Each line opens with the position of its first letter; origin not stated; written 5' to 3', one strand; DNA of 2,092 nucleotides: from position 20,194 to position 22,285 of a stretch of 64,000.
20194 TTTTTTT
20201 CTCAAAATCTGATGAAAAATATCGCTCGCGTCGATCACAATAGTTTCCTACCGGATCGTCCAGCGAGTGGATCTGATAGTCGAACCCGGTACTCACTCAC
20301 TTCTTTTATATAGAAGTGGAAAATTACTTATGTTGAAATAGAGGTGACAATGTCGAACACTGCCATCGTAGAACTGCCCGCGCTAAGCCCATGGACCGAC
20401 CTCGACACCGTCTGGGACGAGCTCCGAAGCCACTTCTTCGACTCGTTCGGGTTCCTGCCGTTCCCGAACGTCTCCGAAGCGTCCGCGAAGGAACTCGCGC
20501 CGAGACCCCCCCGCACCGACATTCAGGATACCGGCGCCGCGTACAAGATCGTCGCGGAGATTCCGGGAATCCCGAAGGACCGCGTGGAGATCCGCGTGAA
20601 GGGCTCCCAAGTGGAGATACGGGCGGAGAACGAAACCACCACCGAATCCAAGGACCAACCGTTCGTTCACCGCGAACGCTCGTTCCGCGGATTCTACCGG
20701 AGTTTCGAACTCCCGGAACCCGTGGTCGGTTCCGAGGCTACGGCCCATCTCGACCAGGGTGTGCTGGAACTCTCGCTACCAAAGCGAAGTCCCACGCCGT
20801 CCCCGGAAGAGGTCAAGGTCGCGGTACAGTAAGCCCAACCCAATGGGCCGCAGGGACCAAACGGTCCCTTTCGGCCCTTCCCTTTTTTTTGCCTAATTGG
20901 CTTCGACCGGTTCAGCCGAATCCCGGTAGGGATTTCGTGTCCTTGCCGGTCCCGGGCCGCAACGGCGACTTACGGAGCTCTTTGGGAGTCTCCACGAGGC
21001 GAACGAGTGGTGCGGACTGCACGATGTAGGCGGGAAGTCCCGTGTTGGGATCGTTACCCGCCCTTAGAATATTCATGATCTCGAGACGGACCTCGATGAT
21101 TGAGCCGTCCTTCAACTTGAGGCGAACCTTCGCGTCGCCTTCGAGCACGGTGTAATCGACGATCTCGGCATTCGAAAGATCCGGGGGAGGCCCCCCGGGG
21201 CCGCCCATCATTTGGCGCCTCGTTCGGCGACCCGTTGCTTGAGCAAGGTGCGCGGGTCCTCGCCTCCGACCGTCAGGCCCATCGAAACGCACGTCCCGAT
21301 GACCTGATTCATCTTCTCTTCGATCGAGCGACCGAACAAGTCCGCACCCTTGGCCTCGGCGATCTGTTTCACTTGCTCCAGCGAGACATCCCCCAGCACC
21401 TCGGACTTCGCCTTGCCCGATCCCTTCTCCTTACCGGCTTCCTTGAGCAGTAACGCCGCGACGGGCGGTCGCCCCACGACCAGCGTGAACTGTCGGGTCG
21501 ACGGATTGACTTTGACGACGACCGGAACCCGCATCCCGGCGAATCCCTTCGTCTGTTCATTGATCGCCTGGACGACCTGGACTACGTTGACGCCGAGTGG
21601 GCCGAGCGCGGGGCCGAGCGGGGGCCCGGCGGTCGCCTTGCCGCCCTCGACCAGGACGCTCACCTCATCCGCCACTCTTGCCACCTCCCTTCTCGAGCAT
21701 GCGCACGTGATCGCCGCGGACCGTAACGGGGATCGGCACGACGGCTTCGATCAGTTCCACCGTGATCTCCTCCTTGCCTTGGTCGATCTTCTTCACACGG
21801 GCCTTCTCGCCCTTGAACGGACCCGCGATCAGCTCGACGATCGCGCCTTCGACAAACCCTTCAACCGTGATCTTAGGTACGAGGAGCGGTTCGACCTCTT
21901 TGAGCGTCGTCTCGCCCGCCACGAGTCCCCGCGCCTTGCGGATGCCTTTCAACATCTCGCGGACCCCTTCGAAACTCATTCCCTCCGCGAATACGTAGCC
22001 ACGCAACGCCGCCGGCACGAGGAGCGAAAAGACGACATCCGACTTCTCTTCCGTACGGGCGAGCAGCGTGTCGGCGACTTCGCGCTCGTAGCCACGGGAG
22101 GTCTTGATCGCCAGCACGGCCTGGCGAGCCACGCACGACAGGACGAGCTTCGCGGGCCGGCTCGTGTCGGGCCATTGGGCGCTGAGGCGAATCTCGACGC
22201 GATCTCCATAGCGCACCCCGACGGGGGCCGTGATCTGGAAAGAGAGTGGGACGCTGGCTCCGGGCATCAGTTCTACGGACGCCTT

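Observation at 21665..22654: Spt5/NusG carries a 180-aa N-terminal domain not found in canonical archaeal Spt5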

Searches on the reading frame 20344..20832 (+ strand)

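Call 67: search_protein_families(library=pfam, proteins=[window:20344-20832:+], max_evalue=0.01)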
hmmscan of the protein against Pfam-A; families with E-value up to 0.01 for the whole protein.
window:20344-20832:+ (162 aa): 1 family
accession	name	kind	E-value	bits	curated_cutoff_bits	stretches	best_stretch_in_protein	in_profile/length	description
PF00011.27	HSP20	-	1.6e-17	63.9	20.8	1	59-162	1-102/102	Hsp20/alpha crystallin family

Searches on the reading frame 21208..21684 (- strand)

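Call 3: search_protein_families(library=pfam, proteins=[window:21208-21684:-], max_evalue=0.1)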
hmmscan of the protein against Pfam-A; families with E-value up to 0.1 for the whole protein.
window:21208-21684:- (158 aa): 2 families
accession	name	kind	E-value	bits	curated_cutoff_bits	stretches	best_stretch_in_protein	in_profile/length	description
PF03946.19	Ribosomal_L11_N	-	9.8e-23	80.1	32.9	1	8-66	1-58/58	Ribosomal protein L11, N-terminal domain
PF00298.24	Ribosomal_L11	-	1e-20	74.3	21.4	1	72-139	2-69/69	Ribosomal protein L11, RNA binding domain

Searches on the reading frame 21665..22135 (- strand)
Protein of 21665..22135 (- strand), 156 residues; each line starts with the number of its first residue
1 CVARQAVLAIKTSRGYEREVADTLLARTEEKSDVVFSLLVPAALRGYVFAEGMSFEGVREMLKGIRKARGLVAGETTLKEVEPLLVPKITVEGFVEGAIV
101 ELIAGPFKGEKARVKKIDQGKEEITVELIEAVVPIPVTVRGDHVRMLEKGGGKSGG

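Call 60: search_solved_structures(query=window:21665-22135:-, max_evalue=0.00001, show_alignments=3)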
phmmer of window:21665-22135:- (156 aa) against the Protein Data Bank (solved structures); distinct sequences matched with E-value up to 0.00001: 6.
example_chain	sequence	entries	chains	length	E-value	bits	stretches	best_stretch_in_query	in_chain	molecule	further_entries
3p8b_B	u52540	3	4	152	5.2e-35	123.8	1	7-149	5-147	Transcription antitermination protein nusG | Transcription elongation factor Spt5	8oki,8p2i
3qqc_D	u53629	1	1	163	6.8e-35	123.4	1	7-149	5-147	Transcription antitermination protein nusG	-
9bct_G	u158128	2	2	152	3.9e-34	121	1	6-149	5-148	Transcription elongation factor Spt5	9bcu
4zn1_A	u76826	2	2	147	5.6e-33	117.2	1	7-149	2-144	Transcription elongation factor Spt5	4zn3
3ewg_A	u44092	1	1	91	3.2e-14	56.4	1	7-89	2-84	Putative transcription antitermination protein nusG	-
3lpe_A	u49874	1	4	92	3e-13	53.3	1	4-87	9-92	Putative transcription antitermination protein nusG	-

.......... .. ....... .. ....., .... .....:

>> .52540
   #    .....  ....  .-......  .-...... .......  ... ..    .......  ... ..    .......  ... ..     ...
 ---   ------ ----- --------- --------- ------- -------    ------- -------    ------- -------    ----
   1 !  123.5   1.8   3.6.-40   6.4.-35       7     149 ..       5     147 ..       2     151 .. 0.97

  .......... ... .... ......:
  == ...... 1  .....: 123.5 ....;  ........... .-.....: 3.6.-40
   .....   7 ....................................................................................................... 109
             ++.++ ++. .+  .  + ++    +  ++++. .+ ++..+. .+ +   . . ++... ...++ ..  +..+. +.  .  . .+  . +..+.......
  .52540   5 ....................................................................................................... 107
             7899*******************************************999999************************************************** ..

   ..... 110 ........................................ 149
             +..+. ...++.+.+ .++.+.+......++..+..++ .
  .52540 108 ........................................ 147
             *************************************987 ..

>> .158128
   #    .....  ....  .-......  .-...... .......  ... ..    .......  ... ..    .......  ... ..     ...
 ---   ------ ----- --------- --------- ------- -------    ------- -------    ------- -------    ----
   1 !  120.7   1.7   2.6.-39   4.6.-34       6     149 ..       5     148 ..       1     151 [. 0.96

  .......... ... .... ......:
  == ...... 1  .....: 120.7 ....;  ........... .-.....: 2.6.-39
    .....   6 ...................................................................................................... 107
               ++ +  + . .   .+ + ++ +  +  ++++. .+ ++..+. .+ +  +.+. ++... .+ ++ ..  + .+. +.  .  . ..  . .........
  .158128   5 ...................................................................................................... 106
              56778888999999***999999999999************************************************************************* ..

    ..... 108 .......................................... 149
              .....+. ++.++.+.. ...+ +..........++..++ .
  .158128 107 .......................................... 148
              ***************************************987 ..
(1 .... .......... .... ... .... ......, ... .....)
